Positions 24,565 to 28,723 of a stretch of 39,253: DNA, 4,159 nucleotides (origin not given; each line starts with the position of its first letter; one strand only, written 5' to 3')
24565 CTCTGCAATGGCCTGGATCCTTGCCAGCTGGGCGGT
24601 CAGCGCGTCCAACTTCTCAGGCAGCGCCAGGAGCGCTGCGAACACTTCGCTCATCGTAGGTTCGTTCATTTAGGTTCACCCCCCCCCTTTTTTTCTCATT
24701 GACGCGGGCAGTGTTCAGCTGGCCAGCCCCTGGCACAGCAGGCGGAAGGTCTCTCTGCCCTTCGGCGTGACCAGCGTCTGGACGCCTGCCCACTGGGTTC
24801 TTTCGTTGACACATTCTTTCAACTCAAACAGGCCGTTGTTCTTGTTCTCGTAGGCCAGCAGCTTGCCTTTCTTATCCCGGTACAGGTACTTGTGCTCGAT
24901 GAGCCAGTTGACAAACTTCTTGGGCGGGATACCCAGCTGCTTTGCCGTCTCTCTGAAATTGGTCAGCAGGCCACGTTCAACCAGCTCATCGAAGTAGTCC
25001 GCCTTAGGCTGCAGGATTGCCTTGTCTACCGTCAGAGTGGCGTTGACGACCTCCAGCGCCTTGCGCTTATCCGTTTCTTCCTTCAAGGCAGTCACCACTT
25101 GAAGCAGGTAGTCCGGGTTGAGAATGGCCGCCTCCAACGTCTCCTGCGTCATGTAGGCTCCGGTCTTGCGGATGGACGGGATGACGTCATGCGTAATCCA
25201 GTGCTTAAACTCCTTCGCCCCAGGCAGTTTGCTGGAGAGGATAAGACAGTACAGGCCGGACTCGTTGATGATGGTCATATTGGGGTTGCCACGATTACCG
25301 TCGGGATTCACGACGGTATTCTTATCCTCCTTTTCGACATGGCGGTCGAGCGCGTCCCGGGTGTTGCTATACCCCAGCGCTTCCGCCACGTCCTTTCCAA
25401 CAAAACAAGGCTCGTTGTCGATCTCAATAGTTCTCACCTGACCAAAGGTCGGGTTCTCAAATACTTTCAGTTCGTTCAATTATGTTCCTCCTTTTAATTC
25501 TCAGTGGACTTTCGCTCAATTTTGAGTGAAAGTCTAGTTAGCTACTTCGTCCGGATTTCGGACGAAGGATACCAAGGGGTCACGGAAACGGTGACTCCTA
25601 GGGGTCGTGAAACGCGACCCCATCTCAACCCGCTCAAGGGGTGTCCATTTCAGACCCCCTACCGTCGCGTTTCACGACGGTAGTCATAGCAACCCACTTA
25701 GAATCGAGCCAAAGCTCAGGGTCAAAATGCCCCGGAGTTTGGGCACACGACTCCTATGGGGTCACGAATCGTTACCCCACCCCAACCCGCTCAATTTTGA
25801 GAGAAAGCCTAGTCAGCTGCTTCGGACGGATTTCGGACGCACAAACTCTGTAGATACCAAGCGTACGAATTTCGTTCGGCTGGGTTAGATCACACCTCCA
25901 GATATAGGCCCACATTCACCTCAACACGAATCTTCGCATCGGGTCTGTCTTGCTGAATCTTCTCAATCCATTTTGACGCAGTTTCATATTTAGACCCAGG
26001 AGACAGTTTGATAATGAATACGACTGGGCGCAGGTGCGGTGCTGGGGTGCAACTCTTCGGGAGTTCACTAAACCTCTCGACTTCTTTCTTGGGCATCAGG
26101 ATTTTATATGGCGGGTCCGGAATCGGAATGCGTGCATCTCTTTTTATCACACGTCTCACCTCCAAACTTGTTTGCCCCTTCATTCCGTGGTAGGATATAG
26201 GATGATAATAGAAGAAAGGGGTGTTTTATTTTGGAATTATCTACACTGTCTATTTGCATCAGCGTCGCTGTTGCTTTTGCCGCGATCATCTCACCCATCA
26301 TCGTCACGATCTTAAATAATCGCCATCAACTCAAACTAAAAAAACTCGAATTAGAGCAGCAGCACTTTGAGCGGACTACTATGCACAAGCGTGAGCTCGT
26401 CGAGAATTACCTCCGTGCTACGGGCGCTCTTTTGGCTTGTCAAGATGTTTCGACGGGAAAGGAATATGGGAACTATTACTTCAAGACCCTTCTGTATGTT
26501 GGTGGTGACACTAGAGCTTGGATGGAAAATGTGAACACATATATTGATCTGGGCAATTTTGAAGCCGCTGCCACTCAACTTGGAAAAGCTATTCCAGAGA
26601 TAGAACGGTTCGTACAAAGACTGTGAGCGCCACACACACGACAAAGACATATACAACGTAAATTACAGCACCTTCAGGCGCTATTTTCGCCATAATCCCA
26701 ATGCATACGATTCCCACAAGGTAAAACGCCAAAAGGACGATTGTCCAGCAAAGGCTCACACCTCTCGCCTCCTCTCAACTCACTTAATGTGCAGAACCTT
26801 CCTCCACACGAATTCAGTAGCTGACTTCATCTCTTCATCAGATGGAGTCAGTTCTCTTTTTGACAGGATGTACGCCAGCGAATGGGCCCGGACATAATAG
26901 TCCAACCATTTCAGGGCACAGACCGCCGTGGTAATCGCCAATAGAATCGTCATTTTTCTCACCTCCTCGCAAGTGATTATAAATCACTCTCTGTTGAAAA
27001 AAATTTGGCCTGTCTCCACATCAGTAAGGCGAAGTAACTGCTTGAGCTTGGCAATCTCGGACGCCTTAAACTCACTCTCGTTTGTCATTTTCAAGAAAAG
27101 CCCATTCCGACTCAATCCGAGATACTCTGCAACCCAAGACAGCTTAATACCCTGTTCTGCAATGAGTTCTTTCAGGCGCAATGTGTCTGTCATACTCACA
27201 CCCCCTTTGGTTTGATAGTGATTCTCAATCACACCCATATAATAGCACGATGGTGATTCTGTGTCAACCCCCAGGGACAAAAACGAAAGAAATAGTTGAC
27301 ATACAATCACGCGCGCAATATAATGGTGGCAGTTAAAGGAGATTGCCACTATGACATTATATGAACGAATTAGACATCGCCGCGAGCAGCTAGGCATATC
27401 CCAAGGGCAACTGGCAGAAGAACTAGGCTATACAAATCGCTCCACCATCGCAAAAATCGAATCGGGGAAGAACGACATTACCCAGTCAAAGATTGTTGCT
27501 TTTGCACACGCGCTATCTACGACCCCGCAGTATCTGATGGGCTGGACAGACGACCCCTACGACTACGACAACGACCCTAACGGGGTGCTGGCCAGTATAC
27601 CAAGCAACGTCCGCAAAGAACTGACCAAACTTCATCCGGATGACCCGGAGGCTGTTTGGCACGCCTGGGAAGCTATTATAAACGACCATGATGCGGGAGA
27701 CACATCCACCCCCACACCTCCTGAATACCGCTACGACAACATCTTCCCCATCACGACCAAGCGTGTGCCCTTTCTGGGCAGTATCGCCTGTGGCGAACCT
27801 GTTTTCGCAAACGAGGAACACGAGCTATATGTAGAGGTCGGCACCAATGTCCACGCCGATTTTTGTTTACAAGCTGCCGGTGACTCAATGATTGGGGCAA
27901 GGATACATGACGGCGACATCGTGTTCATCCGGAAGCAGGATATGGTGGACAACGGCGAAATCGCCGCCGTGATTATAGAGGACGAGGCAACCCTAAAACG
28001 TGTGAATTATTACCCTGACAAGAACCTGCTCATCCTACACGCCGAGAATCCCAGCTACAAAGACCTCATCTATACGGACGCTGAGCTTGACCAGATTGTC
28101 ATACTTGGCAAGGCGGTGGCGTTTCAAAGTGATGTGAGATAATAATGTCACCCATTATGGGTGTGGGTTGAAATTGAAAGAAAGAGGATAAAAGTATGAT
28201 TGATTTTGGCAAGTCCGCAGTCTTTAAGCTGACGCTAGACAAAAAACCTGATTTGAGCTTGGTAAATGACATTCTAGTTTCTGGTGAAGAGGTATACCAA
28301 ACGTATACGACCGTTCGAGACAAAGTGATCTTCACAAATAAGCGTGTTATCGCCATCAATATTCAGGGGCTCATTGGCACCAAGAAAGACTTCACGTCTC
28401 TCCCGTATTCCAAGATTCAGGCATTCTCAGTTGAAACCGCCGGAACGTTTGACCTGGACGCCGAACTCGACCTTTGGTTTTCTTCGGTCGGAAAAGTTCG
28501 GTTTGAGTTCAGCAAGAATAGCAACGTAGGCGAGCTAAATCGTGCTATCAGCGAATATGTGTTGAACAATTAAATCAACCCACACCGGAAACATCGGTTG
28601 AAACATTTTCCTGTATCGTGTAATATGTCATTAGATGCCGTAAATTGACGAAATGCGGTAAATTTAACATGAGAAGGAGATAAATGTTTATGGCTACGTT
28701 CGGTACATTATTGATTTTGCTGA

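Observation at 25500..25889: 390-bp non-coding region packed with hairpins and degenerate direct repeats upstream of the antirepressor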

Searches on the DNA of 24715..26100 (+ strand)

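Call 4: search_rna_families(source=window, start=25300, end=26100, threshold=evalue, max_evalue=10, show_alignments=3)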
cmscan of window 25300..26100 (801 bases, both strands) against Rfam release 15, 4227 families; matches with E-value up to 10: 3.
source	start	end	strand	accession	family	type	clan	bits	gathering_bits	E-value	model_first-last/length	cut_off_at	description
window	25456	25540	+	RF03259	MIR1514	Gene; miRNA;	-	16.4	90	8.1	1-110/110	no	MIR1514 microRNA precursor family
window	25588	25634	+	RF02685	RAGATH-5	Gene; ribozyme;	-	15.5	50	10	1-53/53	no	RAGATH-5 RNA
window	25693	25761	-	RF03325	mir-4872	Gene; miRNA;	-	15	58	6.3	1-76/76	no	mir-4872 microRNA precursor family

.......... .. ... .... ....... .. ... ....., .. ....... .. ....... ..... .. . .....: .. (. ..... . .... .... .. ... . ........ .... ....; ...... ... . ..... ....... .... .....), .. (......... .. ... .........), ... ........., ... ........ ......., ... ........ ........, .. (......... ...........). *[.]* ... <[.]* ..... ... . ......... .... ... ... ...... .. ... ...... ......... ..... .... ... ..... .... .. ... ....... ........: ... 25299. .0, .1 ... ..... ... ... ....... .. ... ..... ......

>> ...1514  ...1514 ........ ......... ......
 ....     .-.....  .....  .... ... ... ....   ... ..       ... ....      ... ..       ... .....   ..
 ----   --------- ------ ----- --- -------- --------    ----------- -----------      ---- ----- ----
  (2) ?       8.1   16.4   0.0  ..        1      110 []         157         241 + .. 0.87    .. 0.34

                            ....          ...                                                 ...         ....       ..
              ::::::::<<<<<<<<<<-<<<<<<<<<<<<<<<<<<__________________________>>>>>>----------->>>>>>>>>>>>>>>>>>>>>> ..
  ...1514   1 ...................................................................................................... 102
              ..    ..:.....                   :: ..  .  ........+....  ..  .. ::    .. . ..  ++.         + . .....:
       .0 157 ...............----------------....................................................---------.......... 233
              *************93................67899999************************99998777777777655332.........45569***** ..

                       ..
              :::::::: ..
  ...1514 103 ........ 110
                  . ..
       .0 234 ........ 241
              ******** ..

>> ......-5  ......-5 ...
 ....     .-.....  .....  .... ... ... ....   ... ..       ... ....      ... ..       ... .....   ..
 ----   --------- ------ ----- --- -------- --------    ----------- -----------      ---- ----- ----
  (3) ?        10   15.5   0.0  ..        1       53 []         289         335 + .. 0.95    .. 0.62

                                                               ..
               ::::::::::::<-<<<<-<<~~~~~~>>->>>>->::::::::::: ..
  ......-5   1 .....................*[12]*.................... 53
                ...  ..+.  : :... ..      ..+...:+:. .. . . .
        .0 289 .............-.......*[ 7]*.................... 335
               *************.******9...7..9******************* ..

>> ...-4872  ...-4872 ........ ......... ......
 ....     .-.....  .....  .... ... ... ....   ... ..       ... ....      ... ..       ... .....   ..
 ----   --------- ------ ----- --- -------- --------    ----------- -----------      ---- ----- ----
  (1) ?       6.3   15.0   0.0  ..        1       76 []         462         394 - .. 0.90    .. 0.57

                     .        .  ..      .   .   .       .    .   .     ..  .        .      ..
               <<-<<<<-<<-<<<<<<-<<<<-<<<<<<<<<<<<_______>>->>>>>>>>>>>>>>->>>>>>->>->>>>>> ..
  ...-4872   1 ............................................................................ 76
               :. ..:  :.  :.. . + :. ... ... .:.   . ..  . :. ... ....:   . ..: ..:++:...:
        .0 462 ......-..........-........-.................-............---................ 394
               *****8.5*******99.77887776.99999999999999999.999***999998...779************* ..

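Call 7: search_dna_similar(query=window:25480-25889:+, collection=phages, mode=distant, max_evalue=0.01)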
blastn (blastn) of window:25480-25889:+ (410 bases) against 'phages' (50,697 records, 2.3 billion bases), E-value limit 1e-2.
No match.

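Call 75: search_rna_families(source=L107, start=1200, end=2600, threshold=evalue, max_evalue=5)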
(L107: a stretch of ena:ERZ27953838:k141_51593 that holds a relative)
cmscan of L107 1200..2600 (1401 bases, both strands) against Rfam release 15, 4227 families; matches with E-value up to 5: 0.
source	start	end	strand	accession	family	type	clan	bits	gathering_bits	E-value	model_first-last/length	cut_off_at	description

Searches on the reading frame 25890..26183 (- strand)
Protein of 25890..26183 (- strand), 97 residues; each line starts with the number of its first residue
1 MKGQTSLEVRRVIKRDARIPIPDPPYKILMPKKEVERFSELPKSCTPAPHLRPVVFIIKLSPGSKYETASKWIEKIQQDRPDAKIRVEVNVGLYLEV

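Call 9: search_protein_families(library=pfam, proteins=[window:25890-26183:-], max_evalue=0.01)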
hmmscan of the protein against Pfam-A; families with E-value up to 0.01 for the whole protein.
window:25890-26183:- (97 aa): 0 families

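Call 12: find_related_loci(query=window:25890-26183:-, collection=viral_contigs, flank=3000)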
Query window:25890-26183:- (97 aa) in viral_contigs; peptide patterns used: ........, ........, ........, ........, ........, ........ (x = any residue, [..] = any of these).
14 stretches matched a pattern; 1 encode a relative of the query (tblastn E <= 1e-3); 1 distinct loci.
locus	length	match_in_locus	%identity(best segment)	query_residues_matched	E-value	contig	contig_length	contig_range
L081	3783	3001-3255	75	13-97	1e-40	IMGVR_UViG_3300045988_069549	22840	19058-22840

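Call 28: find_encoding_contigs(protein=window:25890-26183:-, flank=3000, max_places=10)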
Protein window:25890-26183:- (97 aa): 16 contigs read that carry it; 10 places shown.
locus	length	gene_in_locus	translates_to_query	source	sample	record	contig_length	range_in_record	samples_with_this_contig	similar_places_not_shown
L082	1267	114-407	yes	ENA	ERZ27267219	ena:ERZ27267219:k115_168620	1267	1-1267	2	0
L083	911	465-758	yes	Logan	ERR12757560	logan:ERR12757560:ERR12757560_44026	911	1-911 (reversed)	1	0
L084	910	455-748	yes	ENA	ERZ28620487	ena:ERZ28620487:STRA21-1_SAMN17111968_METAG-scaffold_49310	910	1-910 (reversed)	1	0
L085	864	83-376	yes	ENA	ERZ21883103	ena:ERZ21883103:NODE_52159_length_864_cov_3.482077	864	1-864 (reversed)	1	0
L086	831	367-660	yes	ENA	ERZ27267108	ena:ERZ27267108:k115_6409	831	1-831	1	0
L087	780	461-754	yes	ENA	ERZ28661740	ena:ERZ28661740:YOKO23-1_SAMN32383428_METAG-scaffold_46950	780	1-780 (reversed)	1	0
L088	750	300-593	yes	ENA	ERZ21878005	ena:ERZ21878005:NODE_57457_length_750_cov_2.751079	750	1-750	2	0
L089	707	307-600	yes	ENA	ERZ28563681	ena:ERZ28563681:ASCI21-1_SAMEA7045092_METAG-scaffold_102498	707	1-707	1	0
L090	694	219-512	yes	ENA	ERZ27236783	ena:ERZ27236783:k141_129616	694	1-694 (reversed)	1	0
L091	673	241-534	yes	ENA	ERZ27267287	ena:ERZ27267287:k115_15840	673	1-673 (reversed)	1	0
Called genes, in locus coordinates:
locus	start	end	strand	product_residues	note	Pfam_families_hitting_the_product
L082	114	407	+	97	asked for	-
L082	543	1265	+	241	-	?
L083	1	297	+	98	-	?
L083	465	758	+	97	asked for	-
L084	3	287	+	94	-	?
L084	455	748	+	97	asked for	-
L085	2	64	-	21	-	?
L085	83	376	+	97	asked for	-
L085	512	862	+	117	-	?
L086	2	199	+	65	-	?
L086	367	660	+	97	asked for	-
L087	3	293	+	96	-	?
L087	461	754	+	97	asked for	-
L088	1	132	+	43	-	?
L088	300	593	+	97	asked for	-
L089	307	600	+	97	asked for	-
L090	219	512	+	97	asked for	-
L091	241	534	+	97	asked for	-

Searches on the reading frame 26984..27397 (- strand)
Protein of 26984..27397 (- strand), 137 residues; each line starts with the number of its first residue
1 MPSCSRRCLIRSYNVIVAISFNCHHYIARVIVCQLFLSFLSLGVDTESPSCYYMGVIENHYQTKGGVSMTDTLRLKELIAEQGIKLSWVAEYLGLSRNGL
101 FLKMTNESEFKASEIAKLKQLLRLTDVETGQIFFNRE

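Call 9: search_protein_families(library=pfam, proteins=[window:26984-27397:-], max_evalue=0.01)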
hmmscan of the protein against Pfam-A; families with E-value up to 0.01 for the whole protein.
window:26984-27397:- (137 aa): 1 family
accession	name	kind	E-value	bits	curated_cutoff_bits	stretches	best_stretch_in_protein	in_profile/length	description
PF05339.17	DUF739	-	0.0016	19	27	1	90-135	23-68/69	Protein of unknown function (DUF739)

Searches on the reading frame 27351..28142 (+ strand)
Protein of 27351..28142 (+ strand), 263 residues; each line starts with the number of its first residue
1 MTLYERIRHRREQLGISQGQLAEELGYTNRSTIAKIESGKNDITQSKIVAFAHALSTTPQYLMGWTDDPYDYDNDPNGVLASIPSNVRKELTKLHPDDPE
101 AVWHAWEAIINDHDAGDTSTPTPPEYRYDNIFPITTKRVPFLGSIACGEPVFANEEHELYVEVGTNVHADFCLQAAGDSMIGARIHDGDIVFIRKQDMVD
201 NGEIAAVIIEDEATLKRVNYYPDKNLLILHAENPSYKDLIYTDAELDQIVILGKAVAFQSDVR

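Call 9: search_protein_families(library=pfam, proteins=[window:27351-28142:+], max_evalue=0.01)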
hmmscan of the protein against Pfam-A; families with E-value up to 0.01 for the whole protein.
window:27351-28142:+ (263 aa): 4 families
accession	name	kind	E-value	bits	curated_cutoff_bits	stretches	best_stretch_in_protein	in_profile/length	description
PF00717.28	Peptidase_S24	-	6.7e-23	81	23.3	1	140-256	1-116/116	Peptidase S24-like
PF01381.28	HTH_3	-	6.2e-13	49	23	1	7-62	1-55/55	Helix-turn-helix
PF13560.12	HTH_31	-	3.1e-09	37.5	27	1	5-59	4-58/64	Helix-turn-helix domain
PF12844.13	HTH_19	-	1.7e-08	34.7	30.2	1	4-63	1-59/64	Helix-turn-helix domain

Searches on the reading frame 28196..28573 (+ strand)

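Call 90: search_protein_families(library=pfam, proteins=[window:28196-28573:+], max_evalue=0.001)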
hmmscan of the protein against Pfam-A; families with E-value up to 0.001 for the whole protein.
window:28196-28573:+ (125 aa): 2 families
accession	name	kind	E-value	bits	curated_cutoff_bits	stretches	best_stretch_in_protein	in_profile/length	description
PF08000.17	bPH_1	-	7.6e-39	132.9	27.7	1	23-122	22-122/122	Bacterial PH domain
PF14470.12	bPH_3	-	9e-07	29.7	23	1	43-119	24-94/95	Bacterial PH domain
